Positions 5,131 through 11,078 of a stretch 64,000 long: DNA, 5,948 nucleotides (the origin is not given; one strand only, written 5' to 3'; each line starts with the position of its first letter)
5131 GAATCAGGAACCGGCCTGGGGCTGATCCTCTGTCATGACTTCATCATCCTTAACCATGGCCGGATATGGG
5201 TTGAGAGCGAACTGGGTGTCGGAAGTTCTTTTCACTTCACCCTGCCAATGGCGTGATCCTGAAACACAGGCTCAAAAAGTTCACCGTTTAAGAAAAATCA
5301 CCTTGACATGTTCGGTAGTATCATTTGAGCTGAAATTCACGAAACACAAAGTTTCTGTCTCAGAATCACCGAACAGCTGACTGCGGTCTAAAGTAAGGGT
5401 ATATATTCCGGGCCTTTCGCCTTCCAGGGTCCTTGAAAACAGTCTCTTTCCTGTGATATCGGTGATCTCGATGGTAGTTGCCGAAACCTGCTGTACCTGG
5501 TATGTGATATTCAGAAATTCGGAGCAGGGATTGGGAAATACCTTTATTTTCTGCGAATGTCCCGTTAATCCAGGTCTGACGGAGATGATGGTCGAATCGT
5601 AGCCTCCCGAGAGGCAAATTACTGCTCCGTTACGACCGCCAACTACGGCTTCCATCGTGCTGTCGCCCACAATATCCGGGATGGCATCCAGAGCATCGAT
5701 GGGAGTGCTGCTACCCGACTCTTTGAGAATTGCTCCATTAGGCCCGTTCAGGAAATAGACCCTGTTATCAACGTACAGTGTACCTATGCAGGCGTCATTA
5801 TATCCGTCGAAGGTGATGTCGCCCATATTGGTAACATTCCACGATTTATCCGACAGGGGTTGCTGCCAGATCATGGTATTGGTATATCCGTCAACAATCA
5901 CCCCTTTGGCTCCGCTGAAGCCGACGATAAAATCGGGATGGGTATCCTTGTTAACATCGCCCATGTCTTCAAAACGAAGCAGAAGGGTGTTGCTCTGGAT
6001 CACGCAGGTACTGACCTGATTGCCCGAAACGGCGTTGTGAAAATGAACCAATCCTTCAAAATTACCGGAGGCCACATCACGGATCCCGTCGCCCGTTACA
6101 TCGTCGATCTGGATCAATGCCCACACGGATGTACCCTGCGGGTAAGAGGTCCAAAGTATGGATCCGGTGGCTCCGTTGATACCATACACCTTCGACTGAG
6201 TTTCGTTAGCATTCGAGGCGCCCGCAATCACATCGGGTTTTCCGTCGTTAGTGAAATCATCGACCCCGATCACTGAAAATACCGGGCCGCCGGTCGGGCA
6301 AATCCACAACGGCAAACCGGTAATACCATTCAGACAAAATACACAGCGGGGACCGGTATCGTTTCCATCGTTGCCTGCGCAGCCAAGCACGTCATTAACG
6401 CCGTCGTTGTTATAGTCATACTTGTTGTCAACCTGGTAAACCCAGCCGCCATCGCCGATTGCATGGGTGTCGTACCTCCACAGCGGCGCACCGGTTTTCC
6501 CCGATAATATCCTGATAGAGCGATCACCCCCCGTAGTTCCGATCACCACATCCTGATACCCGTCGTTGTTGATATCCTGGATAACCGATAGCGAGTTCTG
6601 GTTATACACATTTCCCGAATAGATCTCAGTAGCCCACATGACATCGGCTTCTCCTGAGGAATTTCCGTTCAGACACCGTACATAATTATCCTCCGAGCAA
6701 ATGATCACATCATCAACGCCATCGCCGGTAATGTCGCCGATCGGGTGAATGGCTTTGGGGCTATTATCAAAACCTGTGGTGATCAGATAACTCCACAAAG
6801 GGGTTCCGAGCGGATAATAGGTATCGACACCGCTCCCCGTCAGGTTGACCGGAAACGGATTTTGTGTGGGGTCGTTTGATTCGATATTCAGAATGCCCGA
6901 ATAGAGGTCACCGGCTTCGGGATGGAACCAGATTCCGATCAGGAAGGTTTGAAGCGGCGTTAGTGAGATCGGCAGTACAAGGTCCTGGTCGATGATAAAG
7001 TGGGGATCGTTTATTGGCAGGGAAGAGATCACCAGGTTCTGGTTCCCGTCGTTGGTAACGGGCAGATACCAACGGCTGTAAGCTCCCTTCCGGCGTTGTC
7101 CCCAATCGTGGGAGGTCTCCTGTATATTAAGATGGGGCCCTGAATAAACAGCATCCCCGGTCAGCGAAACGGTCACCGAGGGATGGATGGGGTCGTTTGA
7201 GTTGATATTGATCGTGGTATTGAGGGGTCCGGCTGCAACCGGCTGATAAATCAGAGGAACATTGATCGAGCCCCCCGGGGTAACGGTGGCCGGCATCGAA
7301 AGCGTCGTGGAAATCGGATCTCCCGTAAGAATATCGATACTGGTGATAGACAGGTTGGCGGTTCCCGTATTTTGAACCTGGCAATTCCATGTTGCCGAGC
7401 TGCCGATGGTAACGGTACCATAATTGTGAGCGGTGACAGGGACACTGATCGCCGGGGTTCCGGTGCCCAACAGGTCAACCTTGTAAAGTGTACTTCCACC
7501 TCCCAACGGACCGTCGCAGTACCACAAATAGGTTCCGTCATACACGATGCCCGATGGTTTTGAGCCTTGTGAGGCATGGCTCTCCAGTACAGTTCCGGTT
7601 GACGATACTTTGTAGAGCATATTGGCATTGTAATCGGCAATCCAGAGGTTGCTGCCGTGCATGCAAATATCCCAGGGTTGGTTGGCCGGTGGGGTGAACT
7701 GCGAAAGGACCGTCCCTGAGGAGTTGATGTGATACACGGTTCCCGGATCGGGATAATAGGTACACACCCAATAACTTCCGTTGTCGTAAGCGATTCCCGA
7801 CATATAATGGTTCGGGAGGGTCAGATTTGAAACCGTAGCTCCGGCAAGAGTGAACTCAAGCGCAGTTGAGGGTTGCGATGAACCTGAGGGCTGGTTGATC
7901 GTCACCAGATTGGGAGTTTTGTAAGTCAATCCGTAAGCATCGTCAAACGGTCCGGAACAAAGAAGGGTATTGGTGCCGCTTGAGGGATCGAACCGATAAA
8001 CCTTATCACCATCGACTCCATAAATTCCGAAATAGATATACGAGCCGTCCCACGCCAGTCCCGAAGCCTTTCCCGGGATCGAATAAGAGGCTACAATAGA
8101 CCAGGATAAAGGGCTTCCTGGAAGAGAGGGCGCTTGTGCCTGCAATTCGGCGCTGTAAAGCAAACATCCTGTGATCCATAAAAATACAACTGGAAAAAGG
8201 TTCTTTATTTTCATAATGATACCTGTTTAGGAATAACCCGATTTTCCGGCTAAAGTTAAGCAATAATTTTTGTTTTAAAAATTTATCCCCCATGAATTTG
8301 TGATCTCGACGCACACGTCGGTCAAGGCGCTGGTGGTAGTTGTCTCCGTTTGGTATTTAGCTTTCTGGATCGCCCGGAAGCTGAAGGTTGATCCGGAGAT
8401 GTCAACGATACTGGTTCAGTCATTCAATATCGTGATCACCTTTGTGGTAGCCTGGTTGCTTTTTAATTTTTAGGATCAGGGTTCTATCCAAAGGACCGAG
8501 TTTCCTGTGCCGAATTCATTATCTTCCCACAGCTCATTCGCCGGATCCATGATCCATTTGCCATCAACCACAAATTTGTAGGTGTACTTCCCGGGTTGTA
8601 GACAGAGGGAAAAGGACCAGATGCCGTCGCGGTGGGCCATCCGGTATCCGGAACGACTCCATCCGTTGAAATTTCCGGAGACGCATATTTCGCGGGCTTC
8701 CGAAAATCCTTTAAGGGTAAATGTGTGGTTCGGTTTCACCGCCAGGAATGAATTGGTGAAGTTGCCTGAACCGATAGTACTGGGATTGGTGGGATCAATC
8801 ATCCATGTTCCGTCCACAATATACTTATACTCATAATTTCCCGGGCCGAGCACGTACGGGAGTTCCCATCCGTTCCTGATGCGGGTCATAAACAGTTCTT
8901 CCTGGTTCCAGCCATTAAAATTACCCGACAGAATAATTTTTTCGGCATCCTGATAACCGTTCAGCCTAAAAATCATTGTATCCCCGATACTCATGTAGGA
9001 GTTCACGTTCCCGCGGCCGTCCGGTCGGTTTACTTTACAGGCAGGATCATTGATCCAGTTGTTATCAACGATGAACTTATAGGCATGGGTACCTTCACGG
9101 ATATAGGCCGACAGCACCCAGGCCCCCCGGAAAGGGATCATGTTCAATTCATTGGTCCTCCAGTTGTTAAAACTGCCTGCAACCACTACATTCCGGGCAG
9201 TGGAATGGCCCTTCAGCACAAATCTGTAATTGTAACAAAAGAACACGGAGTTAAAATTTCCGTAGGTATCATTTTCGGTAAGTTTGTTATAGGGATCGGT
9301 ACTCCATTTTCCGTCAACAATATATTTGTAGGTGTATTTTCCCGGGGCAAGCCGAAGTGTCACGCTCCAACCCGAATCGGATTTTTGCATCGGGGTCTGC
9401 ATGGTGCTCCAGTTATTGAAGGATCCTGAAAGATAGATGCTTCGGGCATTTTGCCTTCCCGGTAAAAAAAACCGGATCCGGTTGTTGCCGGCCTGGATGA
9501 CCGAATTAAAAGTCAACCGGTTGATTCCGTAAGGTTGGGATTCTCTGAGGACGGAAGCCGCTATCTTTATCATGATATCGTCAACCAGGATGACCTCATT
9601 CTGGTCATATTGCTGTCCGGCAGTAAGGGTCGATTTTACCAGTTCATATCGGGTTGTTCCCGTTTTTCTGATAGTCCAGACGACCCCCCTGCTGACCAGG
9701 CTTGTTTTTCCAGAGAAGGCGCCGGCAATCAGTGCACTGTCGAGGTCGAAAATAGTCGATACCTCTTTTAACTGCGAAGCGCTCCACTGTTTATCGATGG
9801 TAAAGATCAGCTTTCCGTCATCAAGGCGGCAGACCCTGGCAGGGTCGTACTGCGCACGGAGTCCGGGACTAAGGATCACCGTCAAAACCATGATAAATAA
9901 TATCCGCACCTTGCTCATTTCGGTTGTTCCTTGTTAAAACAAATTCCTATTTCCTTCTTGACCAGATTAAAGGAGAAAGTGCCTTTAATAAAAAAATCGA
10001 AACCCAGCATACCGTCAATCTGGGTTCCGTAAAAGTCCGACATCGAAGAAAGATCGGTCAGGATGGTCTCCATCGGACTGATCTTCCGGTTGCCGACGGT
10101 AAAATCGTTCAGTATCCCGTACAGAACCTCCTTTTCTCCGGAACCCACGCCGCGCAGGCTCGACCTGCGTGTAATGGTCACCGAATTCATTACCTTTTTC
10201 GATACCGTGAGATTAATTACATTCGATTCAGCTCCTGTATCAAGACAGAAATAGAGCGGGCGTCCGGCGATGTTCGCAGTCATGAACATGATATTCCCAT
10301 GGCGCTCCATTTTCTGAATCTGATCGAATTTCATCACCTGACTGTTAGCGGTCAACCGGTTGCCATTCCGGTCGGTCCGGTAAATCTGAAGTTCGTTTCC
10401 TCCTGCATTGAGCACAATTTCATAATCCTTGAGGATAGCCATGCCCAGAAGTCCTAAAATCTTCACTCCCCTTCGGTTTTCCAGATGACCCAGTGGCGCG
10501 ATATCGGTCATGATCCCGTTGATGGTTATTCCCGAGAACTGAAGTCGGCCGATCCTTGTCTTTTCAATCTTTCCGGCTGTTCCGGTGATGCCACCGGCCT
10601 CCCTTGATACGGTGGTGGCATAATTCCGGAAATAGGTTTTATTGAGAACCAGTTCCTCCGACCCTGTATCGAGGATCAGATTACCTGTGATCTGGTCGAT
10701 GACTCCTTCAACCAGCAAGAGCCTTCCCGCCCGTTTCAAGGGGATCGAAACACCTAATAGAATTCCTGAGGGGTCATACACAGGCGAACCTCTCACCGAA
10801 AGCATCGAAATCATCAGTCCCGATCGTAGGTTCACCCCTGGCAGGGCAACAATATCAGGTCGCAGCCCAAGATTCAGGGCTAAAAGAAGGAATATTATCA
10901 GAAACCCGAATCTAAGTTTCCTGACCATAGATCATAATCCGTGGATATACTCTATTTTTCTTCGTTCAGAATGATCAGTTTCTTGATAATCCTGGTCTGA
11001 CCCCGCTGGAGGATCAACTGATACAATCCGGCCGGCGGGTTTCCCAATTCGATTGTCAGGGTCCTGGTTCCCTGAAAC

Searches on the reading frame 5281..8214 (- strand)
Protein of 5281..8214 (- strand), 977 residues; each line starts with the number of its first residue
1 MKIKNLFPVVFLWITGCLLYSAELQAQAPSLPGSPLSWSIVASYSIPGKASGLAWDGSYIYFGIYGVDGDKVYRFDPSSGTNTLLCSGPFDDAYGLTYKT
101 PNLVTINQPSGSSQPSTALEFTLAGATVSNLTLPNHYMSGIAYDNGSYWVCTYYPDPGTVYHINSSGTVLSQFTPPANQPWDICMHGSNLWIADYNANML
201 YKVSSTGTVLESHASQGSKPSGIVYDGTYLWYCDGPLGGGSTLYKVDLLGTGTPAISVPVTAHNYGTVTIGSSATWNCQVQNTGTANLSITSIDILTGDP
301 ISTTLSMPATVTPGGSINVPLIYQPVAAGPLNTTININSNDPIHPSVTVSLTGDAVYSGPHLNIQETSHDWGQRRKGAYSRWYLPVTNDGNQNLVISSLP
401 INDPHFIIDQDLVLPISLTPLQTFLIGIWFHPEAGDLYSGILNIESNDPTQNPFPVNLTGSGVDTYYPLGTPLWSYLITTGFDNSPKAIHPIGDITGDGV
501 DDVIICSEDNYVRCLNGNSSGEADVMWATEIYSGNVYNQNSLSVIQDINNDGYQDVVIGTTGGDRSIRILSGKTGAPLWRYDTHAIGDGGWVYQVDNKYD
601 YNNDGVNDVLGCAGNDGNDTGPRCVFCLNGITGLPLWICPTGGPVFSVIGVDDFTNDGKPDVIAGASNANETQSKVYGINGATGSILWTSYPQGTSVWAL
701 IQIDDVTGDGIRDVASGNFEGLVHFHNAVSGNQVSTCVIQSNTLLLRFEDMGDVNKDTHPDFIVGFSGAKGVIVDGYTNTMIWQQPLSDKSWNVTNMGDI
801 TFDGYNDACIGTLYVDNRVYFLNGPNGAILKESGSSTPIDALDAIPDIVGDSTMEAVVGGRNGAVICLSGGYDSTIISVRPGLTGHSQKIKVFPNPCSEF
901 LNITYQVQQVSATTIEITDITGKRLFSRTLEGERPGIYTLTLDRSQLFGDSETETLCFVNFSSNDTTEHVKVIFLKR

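Call 6: search_protein_families(library=pfam, proteins=[window:5281-8214:-], max_evalue=0.001)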
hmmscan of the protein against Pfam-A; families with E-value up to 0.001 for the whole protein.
window:5281-8214:- (977 aa): 10 families
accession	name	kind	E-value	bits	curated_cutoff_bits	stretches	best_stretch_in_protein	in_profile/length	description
PF13517.12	FG-GAP_3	-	1.1e-12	48.8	26.9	2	653-715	1-60/61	FG-GAP-like repeat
PF01839.29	FG-GAP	-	2.5e-12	46.8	22.1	2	540-572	3-27/37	FG-GAP repeat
PF22544.2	HYDIN_VesB_CFA65-like_Ig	-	8.9e-10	39.1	25.5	1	255-353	2-99/100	HYDIN/CFA65/VesB-like, Ig-like domain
PF07610.17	DUF1573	-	6.8e-09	36.1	26.1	1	259-353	4-96/98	Protein of unknown function (DUF1573)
PF15780.11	ASH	-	1.7e-07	31.7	27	1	264-347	15-98/98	Abnormal spindle-like microcephaly-assoc'd, ASPM-SPD-2-Hydin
PF22073.2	Cep192_D4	-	1.9e-07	31.7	35.5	0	255-353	3-109/112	Cep192 domain 4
PF23727.1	Beta-prop_FAM234A_B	-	1.4e-06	27.5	26.4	0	524-577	111-166/467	FAM234A/B beta-propeller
PF18962.6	Por_Secre_tail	-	2.6e-05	24.9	27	1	892-925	1-34/75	Secretion system C-terminal sorting domain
PF13360.13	PQQ_2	-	2.9e-05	24.3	27.6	0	565-768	3-179/233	Outer membrane protein assembly factor BamB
PF24770.2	Ig-CFAP74_2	-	0.00054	20.9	27.4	0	310-356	137-183/185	CFAP74 second Ig-like domain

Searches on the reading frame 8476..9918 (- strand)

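Call 6: search_protein_families(library=pfam, proteins=[window:8476-9918:-], max_evalue=0.001)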
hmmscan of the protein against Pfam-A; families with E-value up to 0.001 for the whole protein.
window:8476-9918:- (480 aa): 4 families
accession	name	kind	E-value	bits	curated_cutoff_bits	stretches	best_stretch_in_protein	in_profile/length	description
PF16561.11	AMPK1_CBM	-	6.1e-62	206.3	26.8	4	155-225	8-76/85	Glycogen recognition site of AMP-activated protein kinase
PF02922.24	CBM_48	-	4.7e-23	81.8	22.4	1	156-210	20-82/83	Carbohydrate-binding module 48 (Isoamylase N-terminal domain)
PF16760.10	CBM53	-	2.1e-12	47.6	27.6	1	156-192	8-50/57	Starch/carbohydrate-binding module (family 53)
PF22058.2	X25_BaPul_like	-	7.1e-11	42.5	27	0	171-210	21-60/87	Pullulanase X25 domain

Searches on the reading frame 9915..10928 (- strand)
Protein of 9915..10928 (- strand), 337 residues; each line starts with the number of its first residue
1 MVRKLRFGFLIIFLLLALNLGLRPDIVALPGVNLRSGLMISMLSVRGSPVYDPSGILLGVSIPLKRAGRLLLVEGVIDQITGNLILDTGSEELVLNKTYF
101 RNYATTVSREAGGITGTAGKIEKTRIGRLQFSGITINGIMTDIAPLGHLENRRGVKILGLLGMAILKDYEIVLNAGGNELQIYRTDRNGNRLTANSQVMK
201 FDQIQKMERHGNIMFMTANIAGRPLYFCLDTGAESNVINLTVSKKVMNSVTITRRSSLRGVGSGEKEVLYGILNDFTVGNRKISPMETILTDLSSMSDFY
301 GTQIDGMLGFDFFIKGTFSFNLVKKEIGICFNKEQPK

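Call 6: search_protein_families(library=pfam, proteins=[window:9915-10928:-], max_evalue=0.001)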
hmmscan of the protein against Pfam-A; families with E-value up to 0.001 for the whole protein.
window:9915-10928:- (337 aa): 2 families
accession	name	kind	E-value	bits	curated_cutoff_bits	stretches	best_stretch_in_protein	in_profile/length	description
PF13650.11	Asp_protease_2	-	4.2e-16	59.9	24.3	2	217-312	2-90/90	Aspartyl protease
PF13975.11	gag-asp_proteas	-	2.9e-11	44.2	28.2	1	217-313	2-90/92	gag-polyprotein putative aspartyl protease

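Call 40: find_related_loci(query=window:9915-10928:-, collection=genome_contigs, flank=10000)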
Query window:9915-10928:- (337 aa) in genome_contigs; peptide patterns used: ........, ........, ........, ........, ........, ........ (x = any residue, [..] = any of these).
231 stretches matched a pattern; 13 encode a relative of the query (tblastn E <= 1e-3); 13 distinct loci.
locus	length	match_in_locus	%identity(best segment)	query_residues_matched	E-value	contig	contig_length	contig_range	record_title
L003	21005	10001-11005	81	1-335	2e-175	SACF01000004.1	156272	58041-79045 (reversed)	MAG: Alphaproteobacteria bacterium isolate INTA.CYC.164 contig-100_36, whole genome shotgun sequence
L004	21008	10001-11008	81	1-336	1e-176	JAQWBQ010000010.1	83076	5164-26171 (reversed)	MAG: Bacteroidales bacterium isolate STF2_223 NODE_468_length_83076_cov_7.524756_Sandtown_F2, whole genome shotgun seque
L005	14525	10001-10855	51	52-337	1e-93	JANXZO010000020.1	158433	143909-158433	MAG: Bacteroidales bacterium isolate GL140_4_metabat_342 GL140_4_k141_1282869, whole genome shotgun sequence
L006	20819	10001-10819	47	62-334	5e-81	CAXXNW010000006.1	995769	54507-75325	MAG: Bacteroidales bacterium isolate e4d1c670-f166-4d5b-b7a9-33c3b2120191 genome assembly, contig: contig_6, whole genom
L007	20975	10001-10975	45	5-327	1e-80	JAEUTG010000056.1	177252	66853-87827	MAG: Bacteroidales bacterium isolate new MAG-323 k141_2436567, whole genome shotgun sequence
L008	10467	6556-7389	44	60-337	6e-80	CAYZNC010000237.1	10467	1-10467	MAG TPA_asm: uncultured Bacteroidales bacterium isolate binchicken_co50_368 genome assembly, contig: NODE_7990_length_10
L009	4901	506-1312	49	60-327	1e-78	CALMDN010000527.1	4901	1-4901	MAG TPA_asm: uncultured Bacteroidales bacterium isolate SRR8868559_bin.18_CONCOCT_v1.1_MAG genome assembly, contig: ERZ1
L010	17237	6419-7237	44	62-333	2e-68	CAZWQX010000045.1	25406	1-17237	MAG TPA_asm: uncultured Cryomorphaceae bacterium isolate SRP135972_co2_13 genome assembly, contig: NODE_1288_length_2540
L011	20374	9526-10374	41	49-330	2e-59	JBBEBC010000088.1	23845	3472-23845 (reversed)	MAG: Bacteroidia bacterium isolate LejiaF_38_19 Lejia_F_3107_length_23845_cov_10, whole genome shotgun sequence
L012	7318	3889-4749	42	46-327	1e-55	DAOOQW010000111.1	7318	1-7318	MAG TPA_asm: Flavobacteriales bacterium isolate AMR_MDS_2561 NODE_12516_length_7318_cov_4.713066, whole genome shotgun s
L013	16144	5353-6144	37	49-315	5e-48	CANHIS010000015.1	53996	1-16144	MAG: Bacteroidetes bacterium isolate RE-26jul17-123 genome assembly, contig: RE-26jul17-C581, whole genome shotgun seque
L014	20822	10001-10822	34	61-329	3e-45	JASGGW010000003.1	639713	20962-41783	MAG: Ferruginibacter sp. isolate 5N108 JMF-2111-06-0005.ont.bin.108_2, whole genome shotgun sequence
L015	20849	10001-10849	40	49-330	7e-52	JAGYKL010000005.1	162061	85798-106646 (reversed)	MAG: Bacteroidia bacterium isolate M30B66 5, whole genome shotgun sequence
